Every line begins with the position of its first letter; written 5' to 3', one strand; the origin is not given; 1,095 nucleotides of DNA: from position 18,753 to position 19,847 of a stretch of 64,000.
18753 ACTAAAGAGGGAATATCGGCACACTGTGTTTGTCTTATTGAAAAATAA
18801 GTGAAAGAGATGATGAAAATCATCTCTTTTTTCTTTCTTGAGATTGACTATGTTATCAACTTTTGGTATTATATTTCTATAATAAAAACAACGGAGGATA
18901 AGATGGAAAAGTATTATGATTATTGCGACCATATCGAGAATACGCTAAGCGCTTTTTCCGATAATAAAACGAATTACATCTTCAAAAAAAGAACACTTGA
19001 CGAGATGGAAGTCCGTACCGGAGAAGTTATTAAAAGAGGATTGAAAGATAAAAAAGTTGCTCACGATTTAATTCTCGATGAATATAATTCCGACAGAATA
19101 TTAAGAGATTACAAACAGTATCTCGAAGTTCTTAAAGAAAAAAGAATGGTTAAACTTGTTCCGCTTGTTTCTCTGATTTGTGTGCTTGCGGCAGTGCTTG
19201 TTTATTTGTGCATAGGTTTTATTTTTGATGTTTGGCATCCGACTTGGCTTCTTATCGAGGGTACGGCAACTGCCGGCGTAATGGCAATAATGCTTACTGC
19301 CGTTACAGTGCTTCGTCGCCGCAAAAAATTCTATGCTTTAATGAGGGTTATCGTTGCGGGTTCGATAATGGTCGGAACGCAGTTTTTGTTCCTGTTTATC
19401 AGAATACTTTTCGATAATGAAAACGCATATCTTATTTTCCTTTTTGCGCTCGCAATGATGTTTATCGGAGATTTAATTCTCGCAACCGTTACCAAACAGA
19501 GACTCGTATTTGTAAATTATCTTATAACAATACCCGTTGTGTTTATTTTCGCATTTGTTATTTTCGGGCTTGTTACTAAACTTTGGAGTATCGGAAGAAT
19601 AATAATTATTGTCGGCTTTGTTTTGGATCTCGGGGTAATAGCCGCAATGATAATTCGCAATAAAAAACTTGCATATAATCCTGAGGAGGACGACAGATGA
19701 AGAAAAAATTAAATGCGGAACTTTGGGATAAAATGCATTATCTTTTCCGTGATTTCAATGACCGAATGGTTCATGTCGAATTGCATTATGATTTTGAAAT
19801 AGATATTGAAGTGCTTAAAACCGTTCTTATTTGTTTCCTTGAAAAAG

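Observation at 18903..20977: Translationally coupled membrane protein plus stand-alone condensation-domain-like acyltransferase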

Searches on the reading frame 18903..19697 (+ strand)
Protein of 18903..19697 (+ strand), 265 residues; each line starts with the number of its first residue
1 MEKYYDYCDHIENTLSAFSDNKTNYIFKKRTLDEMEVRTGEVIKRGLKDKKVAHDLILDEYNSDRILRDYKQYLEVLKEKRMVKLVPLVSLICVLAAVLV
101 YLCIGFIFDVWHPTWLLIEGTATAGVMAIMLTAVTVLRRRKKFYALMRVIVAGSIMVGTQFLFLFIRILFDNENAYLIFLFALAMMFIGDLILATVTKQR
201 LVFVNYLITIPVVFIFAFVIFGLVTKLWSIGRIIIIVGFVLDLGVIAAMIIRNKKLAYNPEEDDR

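Call 3: search_protein_families(library=pfam, proteins=[window:18903-19697:+], max_evalue=1)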
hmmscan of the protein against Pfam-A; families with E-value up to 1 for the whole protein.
window:18903-19697:+ (265 aa): 2 families
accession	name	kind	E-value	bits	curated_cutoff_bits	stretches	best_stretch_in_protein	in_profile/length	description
PF25305.1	Ig_PDGFR_d4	-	0.068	13.6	27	1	24-108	47-132/140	Platelet-derived growth factor receptor Ig-like domain 4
PF07695.17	7TMR-DISM_7TM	-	0.097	13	29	1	72-164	87-170/205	7TM diverse intracellular signalling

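Call 4: search_protein_families(library=ncbifam, proteins=[window:18903-19697:+], max_evalue=1)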
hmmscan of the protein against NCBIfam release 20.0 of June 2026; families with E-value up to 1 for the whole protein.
window:18903-19697:+ (265 aa): 1 family
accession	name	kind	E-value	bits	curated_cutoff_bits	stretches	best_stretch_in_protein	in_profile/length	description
NF047451.1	WxxxWxxW_dom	subfamily_domain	0.011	15.6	40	1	92-116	5-28/37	WxxxWxxW domain-containing protein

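Call 8: find_homologous_proteins(query=window:18903-19697:+)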
Query window:18903-19697:+ (265 aa): 31 proteins with E <= 0.001 among 2214 candidates.
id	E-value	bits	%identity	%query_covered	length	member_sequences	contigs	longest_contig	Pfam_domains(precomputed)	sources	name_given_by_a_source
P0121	1.9e-161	554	95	100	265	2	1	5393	-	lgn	-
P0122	6.0e-132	457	77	100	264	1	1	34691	-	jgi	-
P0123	2.2e-131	455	76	100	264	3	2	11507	-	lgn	-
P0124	6.2e-131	454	75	100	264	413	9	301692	-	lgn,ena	-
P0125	3.3e-130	451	75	100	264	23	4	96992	-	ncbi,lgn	-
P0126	1.6e-129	449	75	100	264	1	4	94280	-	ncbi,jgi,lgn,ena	-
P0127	4.0e-89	317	55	100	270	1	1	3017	-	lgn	-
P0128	2.3e-87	311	54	100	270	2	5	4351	-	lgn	-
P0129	7.5e-86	306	51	100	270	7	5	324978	-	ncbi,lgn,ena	-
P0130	1.4e-85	305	78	69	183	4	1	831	-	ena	-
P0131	7.5e-84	299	51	100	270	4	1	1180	-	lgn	-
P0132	1.0e-83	299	52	98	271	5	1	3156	-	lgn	-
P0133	5.3e-83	297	54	100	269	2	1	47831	-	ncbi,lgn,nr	ncbi:MAG: hypothetical protein Q3968_06030 [Clostridiaceae bacterium]|nr:hypothetical protein [Clost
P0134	3.3e-80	288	52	100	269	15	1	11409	-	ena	-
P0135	6.5e-79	283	52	100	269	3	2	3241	-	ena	-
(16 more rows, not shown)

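Call 43: search_protein_families(library=pfam, alignment_id=A5, max_evalue=1)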
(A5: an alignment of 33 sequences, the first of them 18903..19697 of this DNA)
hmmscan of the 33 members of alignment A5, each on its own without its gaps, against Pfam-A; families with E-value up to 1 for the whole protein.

A. member 1, window:18903-19697:+ (265 aa): 2 families
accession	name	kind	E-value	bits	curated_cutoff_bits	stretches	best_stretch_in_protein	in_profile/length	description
PF25305.1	Ig_PDGFR_d4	-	0.068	13.6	27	1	24-108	47-132/140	Platelet-derived growth factor receptor Ig-like domain 4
PF07695.17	7TMR-DISM_7TM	-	0.097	13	29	1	72-164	87-170/205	7TM diverse intracellular signalling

B. families by the number of members that match (of 33 scanned): 54 families (the first 25 are shown)
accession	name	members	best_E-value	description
PF20990.2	DUF2207_C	11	0.0002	Predicted membrane protein (DUF2207) C-terminal domain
PF09843.14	DUF2070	5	0.17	Predicted membrane protein (DUF2070)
PF12650.12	DUF3784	4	1.2e-05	Domain of unknown function (DUF3784)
PF07695.17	7TMR-DISM_7TM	3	0.0076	7TM diverse intracellular signalling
PF11026.13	DUF2721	2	0.00055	Protein of unknown function (DUF2721)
PF07332.16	Phage_holin_3_6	2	0.0024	Putative Actinobacterial Holin-X, holin superfamily III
PF13870.11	CCDC113_CCDC96_CC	2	0.035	CCDC113/CCDC96, coiled-coil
PF02417.20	Chromate_transp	2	0.038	Chromate transporter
PF04246.17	RseC_MucC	2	0.055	Positive regulator of sigma(E), RseC/MucC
PF13727.12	CoA_binding_3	2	0.11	CoA-binding domain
PF12553.13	DUF3742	2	0.13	Protein of unknown function (DUF3742)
PF03935.22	SKN1_KRE6_Sbg1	2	0.16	Beta-glucan synthesis-associated protein SKN1/KRE6/Sbg1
PF00487.30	FA_desaturase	2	0.26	Fatty acid desaturase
PF01027.25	Bax1-I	2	0.44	Inhibitor of apoptosis-promoting Bax1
PF20237.3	DUF6594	2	0.44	Family of unknown function (DUF6594)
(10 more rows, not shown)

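Call 66: predict_structure(alignment_id=A6)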
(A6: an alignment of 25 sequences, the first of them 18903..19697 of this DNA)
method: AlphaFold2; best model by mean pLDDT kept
length: 265 residues; sequences in the alignment: 25
mean_pLDDT: 76.7   pTM: 0.60
mean pLDDT of the five models: 76.7, 76.7, 75.7, 74.4, 72.4
residues with pLDDT >= 90: 18; 70-90: 174; 50-70: 60; < 50: 13
segments of 3 or more residues with pLDDT < 50: 255-265
pLDDT, mean of each block of 10 residues (from residue 1): 75 86 89 90 82 86 89 84 84 90 88 81 85 76 74 85 81 76 76 66 64 70 65 64 63 47 36
secondary structure, 60 per line:
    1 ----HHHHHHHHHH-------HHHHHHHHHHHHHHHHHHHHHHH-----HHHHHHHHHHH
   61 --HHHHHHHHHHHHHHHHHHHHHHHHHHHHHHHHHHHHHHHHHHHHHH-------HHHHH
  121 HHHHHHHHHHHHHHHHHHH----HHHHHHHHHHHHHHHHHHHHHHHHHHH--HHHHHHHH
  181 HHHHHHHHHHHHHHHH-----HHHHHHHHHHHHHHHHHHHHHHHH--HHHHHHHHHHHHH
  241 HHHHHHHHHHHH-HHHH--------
elements in order: H5-14 H22-44 H50-60 H63-108 H116-139 H144-170 H173-196 H202-225 H228-252 H254-257

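Call 73: fold_search(model_id=the predicted structure, library=pdb)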
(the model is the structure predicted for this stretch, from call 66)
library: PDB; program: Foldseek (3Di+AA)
matches with E <= 10: 105; with E <= 0.001: 0
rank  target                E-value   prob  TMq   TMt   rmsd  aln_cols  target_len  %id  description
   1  3pja_J                8.4e-01  0.38  0.22  0.25  21.8       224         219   12  Crystal structure of human C3PO complex (released 2011-05-11)
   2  5fu6_D                1.0e+00  0.18  0.19  0.13  18.1       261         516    9  NOT module of the human CCR4-NOT complex (Crystallization mutant) (released 2016-03-23)
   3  8x82_A                1.1e+00  0.18  0.23  0.17  26.0       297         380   13  The cryo-EM structure of insect gustatory receptor Gr43a I418A from Drosophila melanogaster (released 2024-02-07)
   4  5cwn                  1.3e+00  0.44  0.26  0.30  20.9       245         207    9  Crystal structure of de novo designed helical repeat protein DHR71 (released 2015-12-16)
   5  3pja_K                1.4e+00  0.28  0.22  0.25  21.9       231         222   10  Crystal structure of human C3PO complex (released 2011-05-11)
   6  6hc2_C                1.5e+00  0.07  0.13  0.10  19.3       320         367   12  Crystal structure of NuMA/LGN hetero-hexamers (released 2019-05-29)
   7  5fu6_A                1.6e+00  0.14  0.19  0.13  18.4       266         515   10  NOT module of the human CCR4-NOT complex (Crystallization mutant) (released 2016-03-23)
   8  3sf4_A                1.6e+00  0.07  0.15  0.13  20.8       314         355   15  Crystal structure of the complex between the conserved cell polarity proteins Inscuteable and LGN (released 2011-11-23)
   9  9lm9_B                1.7e+00  0.09  0.17  0.13  19.1       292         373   12  Crystal structure of bvFP-Pfr21 (released 2026-01-28)
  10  4q7c_A                1.8e+00  0.33  0.27  0.22  13.2       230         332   18  Structure of AF2299, a CDP-alcohol phosphotransferase (released 2014-05-28)
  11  8f6q_A                2.0e+00  0.25  0.24  0.28  20.4       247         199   11  CryoEM structure of designed modular protein oligomer C8-71 (released 2023-11-29)
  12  3pja_L                2.1e+00  0.21  0.22  0.25  21.7       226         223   12  Crystal structure of human C3PO complex (released 2011-05-11)
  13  8x84_A                2.2e+00  0.08  0.17  0.12  25.9       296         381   14  The cryo-EM structure of insect gustatory receptor Gr43a I418A from Drosophila melanogaster in complex with fructose a (released 2024-02-07)
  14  5cwb                  2.3e+00  0.28  0.23  0.28  11.2       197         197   13  Crystal structure of de novo designed helical repeat protein DHR4 (released 2015-12-16)
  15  2ond_A                2.3e+00  0.10  0.17  0.15  19.0       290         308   12  Crystal Structure of the HAT-C domain of murine CstF-77 (released 2007-04-10)
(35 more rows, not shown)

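Call 88: search_protein_families(library=padloc, proteins=[window:18903-19697:+], max_evalue=0.1)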
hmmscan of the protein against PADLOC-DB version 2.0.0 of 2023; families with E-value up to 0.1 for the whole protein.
window:18903-19697:+ (265 aa): 0 families
